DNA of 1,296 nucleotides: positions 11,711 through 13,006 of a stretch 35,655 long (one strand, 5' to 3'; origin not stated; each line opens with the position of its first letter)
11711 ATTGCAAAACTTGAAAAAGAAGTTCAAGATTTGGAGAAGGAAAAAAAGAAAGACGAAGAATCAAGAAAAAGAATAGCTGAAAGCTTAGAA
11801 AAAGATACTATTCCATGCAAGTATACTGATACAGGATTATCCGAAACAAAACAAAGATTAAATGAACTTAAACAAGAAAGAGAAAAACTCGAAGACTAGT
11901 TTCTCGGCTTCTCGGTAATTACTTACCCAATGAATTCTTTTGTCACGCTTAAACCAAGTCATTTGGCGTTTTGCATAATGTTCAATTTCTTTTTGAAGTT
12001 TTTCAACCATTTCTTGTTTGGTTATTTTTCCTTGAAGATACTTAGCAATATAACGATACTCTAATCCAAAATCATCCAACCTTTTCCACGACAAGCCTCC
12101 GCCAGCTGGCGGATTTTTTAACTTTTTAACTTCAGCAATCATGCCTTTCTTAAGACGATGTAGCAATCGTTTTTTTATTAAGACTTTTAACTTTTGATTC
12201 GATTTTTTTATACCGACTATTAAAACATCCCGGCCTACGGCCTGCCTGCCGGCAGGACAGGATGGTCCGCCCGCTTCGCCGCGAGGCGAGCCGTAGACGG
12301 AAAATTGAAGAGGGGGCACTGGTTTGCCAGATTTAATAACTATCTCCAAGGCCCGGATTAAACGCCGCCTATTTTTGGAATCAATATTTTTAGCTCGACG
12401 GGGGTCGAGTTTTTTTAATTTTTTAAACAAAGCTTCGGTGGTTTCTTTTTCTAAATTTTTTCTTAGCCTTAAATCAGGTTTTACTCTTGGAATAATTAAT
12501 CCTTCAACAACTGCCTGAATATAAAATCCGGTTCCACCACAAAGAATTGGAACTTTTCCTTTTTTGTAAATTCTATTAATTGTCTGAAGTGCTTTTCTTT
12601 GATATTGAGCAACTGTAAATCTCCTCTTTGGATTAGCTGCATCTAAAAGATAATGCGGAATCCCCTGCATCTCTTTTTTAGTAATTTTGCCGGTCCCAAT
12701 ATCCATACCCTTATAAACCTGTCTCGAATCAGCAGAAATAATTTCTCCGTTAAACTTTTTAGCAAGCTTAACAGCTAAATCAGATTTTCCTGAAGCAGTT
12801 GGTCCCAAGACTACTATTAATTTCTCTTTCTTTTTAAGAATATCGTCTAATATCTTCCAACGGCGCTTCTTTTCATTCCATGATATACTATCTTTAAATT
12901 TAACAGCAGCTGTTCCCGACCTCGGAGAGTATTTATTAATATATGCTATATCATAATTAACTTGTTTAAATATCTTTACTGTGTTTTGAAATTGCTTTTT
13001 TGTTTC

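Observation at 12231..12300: Composite copy of the GC-rich palindromic element inside the MiaA half of the fusion gene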

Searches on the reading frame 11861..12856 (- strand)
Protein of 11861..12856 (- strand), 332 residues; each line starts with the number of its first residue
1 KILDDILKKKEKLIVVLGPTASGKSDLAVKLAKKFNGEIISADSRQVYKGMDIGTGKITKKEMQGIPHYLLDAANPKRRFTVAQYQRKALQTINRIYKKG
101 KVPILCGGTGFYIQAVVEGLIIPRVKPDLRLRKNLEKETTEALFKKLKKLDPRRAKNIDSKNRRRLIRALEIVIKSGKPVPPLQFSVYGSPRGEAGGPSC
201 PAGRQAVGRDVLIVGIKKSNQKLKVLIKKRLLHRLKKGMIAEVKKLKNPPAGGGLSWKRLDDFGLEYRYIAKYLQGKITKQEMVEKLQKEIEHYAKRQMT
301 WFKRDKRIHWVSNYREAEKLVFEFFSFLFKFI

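Call 16: find_homologous_proteins(query=window:11861-12856:-)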
Query window:11861-12856:- (332 aa): 8000 proteins with E <= 0.001 among 8000 candidates; the best 120 are listed.
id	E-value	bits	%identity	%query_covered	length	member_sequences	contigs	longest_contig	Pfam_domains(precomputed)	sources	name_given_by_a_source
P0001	2.1e-151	521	78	95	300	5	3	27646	PF01745.23,PF01715.24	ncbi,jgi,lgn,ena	-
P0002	1.1e-136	473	68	96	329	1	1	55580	PF01745.23,PF01715.24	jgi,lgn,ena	-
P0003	2.3e-135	469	69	95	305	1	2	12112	PF01745.23,PF01715.24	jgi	jgi:tRNA dimethylallyltransferase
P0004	7.7e-134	464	71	96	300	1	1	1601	PF01745.23,PF01715.24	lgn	-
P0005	2.9e-129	449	68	96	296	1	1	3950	PF01745.23,PF01715.24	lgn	-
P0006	3.9e-126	438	68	95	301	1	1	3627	PF01745.23,PF01715.24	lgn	-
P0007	4.5e-126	438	68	95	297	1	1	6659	PF01745.23,PF01715.24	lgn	-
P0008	1.2e-125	437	70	95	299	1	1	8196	PF01745.23,PF01715.24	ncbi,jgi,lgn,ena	-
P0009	1.3e-125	437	64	97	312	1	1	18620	PF01745.23,PF01715.24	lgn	-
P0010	8.6e-125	434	66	93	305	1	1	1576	PF01745.23,PF01715.24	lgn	-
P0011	2.3e-124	433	66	94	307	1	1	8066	PF01745.23,PF01715.24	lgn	-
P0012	3.1e-124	432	67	95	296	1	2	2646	PF01745.23,PF01715.24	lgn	-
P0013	3.3e-124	432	66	98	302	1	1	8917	PF01745.23,PF01715.24,PF13671.13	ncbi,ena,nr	ncbi:MAG: tRNA (adenosine(37)-N6)-dimethylallyltransferase MiaA [Candidatus Pacebacteria bacterium]|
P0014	5.1e-124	431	66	95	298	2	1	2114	PF01745.23,PF01715.24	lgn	-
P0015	7.1e-124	431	66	95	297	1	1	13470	PF01745.23,PF01715.24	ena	-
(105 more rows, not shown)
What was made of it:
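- On Yeast mitochondrial GC clusters: The host is bacterial (call 16).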

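Call 19: find_encoding_contigs(protein=P0001, flank=10000, max_places=4)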
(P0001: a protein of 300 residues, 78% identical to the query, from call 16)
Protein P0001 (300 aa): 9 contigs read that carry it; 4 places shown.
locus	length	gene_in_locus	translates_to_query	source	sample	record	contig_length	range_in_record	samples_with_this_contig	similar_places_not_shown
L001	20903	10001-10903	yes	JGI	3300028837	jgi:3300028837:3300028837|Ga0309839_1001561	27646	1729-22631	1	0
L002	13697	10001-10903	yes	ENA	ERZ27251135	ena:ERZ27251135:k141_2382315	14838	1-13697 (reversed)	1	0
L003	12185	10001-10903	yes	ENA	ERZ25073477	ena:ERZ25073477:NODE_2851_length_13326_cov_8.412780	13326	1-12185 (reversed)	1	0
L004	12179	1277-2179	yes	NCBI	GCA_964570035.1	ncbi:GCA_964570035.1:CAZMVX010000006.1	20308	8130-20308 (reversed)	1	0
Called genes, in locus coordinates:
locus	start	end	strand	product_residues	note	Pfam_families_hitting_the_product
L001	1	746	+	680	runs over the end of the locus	PF02518:HATPase_c, PF00204:DNA_gyraseB, PF01751:Toprim, PF00986:DNA_gyraseB_C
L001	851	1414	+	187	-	PF20803:PaaX_M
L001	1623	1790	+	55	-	-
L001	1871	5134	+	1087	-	PF02811:PHP, PF07733:DNA_pol3_alpha, PF17657:DNA_pol3_finger, PF14579:HHH_6, PF01336:tRNA_anti-codon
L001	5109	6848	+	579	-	PF07973:tRNA_SAD, PF00587:tRNA-synt_2b, PF03129:HGTP_anticodon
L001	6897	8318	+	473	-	PF18915:DUF5667, PF00050:Kazal_1 (weak), PF07648:Kazal_2 (weak)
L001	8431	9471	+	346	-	PF00919:UPF0004, PF04055:Radical_SAM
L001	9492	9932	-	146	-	-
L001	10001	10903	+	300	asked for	PF01745:IPT, PF01715:IPPT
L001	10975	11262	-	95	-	-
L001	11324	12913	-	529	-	PF02934:GatB_N, PF02637:GatB_Yqey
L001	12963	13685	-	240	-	PF02223:Thymidylate_kin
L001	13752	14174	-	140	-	PF03946:Ribosomal_L11_N, PF00298:Ribosomal_L11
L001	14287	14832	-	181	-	PF02357:NusG, PF00467:KOW (weak)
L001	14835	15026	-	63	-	PF00584:SecE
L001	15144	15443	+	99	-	PF01783:Ribosomal_L32p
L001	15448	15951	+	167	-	PF01029:NusB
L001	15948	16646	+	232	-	PF22935:RM44_endonuclase (weak), PF14622:Ribonucleas_3_3, PF00636:Ribonuclease_3, PF00035:dsrm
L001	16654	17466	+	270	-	-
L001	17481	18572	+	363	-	PF01098:FTSW_RODA_SPOVE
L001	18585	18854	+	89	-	-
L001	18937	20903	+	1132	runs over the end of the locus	PF04563:RNA_pol_Rpb2_1, PF04561:RNA_pol_Rpb2_2, PF04565:RNA_pol_Rpb2_3, PF10385:RNA_pol_Rpb2_45, PF00562:RNA_pol_Rpb2_6, PF04560:RNA_pol_Rpb2_7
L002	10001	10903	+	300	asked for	PF01745:IPT, PF01715:IPPT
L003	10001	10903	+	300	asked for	PF01745:IPT, PF01715:IPPT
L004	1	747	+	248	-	?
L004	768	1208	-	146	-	-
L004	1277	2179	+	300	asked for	PF01745:IPT, PF01715:IPPT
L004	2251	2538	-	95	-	-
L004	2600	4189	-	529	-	PF02934:GatB_N, PF02637:GatB_Yqey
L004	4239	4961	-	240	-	PF02223:Thymidylate_kin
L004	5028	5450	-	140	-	PF03946:Ribosomal_L11_N, PF00298:Ribosomal_L11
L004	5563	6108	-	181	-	PF02357:NusG, PF00467:KOW (weak)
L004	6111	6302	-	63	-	PF00584:SecE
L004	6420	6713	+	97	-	PF01783:Ribosomal_L32p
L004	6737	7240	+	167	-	PF01029:NusB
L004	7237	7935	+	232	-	PF22935:RM44_endonuclase (weak), PF14622:Ribonucleas_3_3, PF00636:Ribonuclease_3, PF00035:dsrm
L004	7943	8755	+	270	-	-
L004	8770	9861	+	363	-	PF01098:FTSW_RODA_SPOVE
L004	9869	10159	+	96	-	-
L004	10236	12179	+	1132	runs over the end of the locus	PF04563:RNA_pol_Rpb2_1, PF04561:RNA_pol_Rpb2_2, PF04565:RNA_pol_Rpb2_3, PF10385:RNA_pol_Rpb2_45, PF00562:RNA_pol_Rpb2_6, PF04560:RNA_pol_Rpb2_7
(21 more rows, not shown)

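Call 20: find_encoding_contigs(protein=P0002, flank=10000, max_places=3)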
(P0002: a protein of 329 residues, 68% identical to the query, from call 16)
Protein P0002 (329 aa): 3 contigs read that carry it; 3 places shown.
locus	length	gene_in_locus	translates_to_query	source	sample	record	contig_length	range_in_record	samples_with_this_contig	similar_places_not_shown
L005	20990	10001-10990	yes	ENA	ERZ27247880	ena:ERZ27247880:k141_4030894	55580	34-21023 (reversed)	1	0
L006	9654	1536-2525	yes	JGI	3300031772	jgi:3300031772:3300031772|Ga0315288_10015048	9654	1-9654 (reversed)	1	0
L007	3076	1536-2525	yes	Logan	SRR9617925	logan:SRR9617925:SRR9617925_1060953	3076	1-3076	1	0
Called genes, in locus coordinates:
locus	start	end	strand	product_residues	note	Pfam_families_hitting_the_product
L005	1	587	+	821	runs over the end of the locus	PF03483:B3_4, PF00877:NLPC_P60, PF03484:B5, PF17759:tRNA_synthFbeta, PF03147:FDX-ACB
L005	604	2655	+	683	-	PF02518:HATPase_c, PF00204:DNA_gyraseB, PF01751:Toprim, PF00986:DNA_gyraseB_C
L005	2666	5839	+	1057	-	PF02811:PHP, PF07733:DNA_pol3_alpha, PF17657:DNA_pol3_finger, PF14579:HHH_6, PF01336:tRNA_anti-codon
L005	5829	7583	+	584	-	PF07973:tRNA_SAD, PF00587:tRNA-synt_2b, PF03129:HGTP_anticodon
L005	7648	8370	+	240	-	PF18915:DUF5667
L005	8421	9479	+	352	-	PF00919:UPF0004, PF04055:Radical_SAM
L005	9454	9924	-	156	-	-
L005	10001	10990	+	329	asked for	PF01745:IPT (weak), PF01715:IPPT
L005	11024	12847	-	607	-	PF00004:AAA, PF13191:AAA_16 (faint), PF17862:AAA_lid_3, PF01434:Peptidase_M41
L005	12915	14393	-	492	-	PF02934:GatB_N, PF02637:GatB_Yqey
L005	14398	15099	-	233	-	PF02511:Thy1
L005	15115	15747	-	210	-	PF01712:dNK, PF02223:Thymidylate_kin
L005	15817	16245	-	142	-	PF03946:Ribosomal_L11_N, PF00298:Ribosomal_L11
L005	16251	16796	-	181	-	PF02357:NusG, PF00467:KOW (faint)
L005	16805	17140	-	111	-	PF00584:SecE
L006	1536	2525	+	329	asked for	PF01745:IPT (weak), PF01715:IPPT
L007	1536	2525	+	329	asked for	PF01745:IPT (weak), PF01715:IPPT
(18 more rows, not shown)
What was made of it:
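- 11858..13933 (-): Host gene: a 691-aa MiaB-like (UPF0004 + radical SAM) - MiaA (IPPT) fusion ORF. Relatives have two genes separated by an opposite-strand ORF (calls 19, 20).
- Relatives' inserts are reproduced in three to four assemblies each (calls 19, 20).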

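Call 36: search_protein_families(library=ncbifam, proteins=[window:11861-12856:-], max_evalue=1)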
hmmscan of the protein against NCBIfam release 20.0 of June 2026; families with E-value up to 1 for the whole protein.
window:11861-12856:- (332 aa): 15 families
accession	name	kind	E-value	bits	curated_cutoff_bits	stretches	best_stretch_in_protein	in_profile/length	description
TIGR00174.1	miaA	equivalog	4.3e-75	252.7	148.65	2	13-181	1-173/288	tRNA (adenosine(37)-N6)-dimethylallyltransferase MiaA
TIGR01526.1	nadR_NMN_Atrans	equivalog_domain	0.0087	15.3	341.15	1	12-52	163-203/325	nicotinamide-nucleotide adenylyltransferase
NF004469.0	PRK05800.1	equivalog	0.013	15.2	161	1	11-39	2-30/173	bifunctional adenosylcobinamide kinase/adenosylcobinamide-phosphate guanylyltransferase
NF033453.1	BREX_3_BrxF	hypoth_equivalog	0.022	14.5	50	1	3-41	8-46/149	BREX-3 system P-loop-containing protein BrxF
TIGR02173.1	cyt_kin_arch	equivalog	0.037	14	102.1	1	13-54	2-44/169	(d)CMP kinase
NF041000.1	ATPase_ComGA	equivalog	0.049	12.6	300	1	3-35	120-152/267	competence type IV pilus ATPase ComGA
TIGR01420.1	pilT_fam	subfamily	0.058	12.6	319.1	1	2-26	113-137/343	PilT/PilU family type 4a pilus ATPase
TIGR00709.1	dat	subfamily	0.066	11.8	401.6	1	6-60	95-150/442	diaminobutyrate--2-oxoglutarate transaminase family protein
TIGR00956.1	3a01205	subfamily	0.067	10.7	1959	1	7-52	83-128/1394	pleiotropic drug resistance family protein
TIGR00017.1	cmk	equivalog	0.07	12.8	135.55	1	13-41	4-32/217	(d)CMP kinase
NF005115.0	PRK06547.1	equivalog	0.083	12.3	173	1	3-51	7-54/172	hypothetical protein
NF011002.0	PRK14428.1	equivalog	0.086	12.8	120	1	78-122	24-68/97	acylphosphatase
TIGR03499.1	FlhF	equivalog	0.11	12.4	174.15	1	4-35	191-222/286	flagellar biosynthesis GTPase FlhF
NF005994.0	PRK08118.1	equivalog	0.15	12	215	1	12-45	2-35/172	DNA topology modulation protein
NF033388.0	ubiq_like_UBact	equivalog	0.24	11.7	35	1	134-156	24-46/54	ubiquitin-like protein UBact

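Call 47: search_solved_structures(query=window:11861-12856:-, show_alignments=2)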
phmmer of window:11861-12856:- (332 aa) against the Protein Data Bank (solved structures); distinct sequences matched with E-value up to 0.001: 6.
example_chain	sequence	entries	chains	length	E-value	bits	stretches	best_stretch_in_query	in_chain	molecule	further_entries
2qgn_A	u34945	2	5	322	9.4e-57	195.6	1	10-328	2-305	tRNA delta(2)-isopentenylpyrophosphate transferase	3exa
3d3q_A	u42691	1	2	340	1.3e-55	191.8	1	10-321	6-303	tRNA delta(2)-isopentenylpyrophosphate transferase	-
2zm5_A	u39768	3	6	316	9.4e-42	146.3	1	10-315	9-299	tRNA delta(2)-isopentenylpyrophosphate transferase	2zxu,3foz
3crm_A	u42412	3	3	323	1.3e-41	145.9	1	14-313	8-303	tRNA delta(2)-isopentenylpyrophosphate transferase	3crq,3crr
3eph_A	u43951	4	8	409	1.5e-30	109.5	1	11-179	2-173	tRNA isopentenyltransferase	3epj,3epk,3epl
3a8t_A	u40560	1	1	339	9.3e-21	77.3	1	9-117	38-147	Adenylate isopentenyltransferase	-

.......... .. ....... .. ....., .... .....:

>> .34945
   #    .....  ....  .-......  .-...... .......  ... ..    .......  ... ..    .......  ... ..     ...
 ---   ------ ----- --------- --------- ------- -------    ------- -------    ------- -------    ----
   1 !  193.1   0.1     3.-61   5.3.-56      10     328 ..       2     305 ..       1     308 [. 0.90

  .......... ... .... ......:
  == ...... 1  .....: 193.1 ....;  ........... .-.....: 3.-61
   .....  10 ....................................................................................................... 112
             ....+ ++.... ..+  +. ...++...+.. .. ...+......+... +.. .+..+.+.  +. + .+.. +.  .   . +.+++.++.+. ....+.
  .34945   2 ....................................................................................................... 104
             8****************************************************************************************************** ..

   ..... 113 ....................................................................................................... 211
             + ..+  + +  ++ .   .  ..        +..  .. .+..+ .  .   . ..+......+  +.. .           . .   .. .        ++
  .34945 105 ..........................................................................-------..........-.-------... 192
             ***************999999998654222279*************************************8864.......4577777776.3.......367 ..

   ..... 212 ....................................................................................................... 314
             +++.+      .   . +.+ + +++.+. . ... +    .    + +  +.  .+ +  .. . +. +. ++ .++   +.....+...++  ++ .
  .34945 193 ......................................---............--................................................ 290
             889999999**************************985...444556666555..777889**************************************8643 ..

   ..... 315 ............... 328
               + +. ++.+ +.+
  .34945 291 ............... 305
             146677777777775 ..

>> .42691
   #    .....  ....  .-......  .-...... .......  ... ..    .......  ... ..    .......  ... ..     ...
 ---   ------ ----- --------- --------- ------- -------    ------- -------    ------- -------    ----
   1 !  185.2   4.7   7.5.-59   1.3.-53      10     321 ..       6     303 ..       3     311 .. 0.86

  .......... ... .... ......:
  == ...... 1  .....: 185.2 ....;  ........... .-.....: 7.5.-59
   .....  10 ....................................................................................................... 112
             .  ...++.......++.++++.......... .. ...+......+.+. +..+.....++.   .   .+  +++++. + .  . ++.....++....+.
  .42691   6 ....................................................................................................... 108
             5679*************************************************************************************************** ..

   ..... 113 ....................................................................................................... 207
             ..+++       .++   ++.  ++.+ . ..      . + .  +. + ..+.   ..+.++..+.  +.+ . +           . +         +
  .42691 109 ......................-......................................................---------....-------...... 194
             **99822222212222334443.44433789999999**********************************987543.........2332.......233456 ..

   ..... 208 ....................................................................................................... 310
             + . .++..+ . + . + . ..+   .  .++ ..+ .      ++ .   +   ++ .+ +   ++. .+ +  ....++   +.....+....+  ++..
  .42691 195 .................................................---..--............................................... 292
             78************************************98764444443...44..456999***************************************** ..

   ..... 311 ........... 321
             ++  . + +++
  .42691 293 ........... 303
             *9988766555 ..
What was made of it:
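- Checked: The excess over solved MiaA structures is 14-15 aa rather than 17 (call 47).
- Solved MiaA structures are 14-15 aa shorter here (call 47).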

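Call 49: find_related_loci(query=window:11861-12856:-, collection=metagenome_contigs, flank=5000)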
Query window:11861-12856:- (332 aa) in metagenome_contigs; peptide patterns used: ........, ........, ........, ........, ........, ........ (x = any residue, [..] = any of these).
600 stretches matched a pattern (row limit reached: there are more); 564 encode a relative of the query (tblastn E <= 1e-3); the best 80 are kept; 80 distinct loci.
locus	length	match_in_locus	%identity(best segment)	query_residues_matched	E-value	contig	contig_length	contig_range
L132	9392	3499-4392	65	6-326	2e-132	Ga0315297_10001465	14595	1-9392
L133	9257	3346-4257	62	12-325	4e-128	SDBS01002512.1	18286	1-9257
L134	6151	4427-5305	65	11-326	9e-128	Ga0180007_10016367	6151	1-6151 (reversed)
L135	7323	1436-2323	64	10-321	1e-126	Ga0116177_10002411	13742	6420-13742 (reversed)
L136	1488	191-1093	63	6-326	1e-136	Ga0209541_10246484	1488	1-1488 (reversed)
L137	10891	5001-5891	62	2-325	5e-125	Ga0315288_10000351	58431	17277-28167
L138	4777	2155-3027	64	11-324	1e-124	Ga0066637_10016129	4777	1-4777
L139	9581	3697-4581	63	8-325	6e-123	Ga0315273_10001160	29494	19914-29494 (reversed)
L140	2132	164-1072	64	7-325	8e-130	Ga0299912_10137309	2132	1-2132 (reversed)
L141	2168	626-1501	61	11-324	2e-129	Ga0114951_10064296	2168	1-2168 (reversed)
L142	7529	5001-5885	65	9-326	5e-122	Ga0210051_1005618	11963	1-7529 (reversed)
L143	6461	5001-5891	64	12-332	4e-122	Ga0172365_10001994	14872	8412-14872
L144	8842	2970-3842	63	12-325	7e-122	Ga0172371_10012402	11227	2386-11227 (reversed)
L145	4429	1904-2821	64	1-325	2e-121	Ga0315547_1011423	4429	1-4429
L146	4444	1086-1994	63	11-325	4e-121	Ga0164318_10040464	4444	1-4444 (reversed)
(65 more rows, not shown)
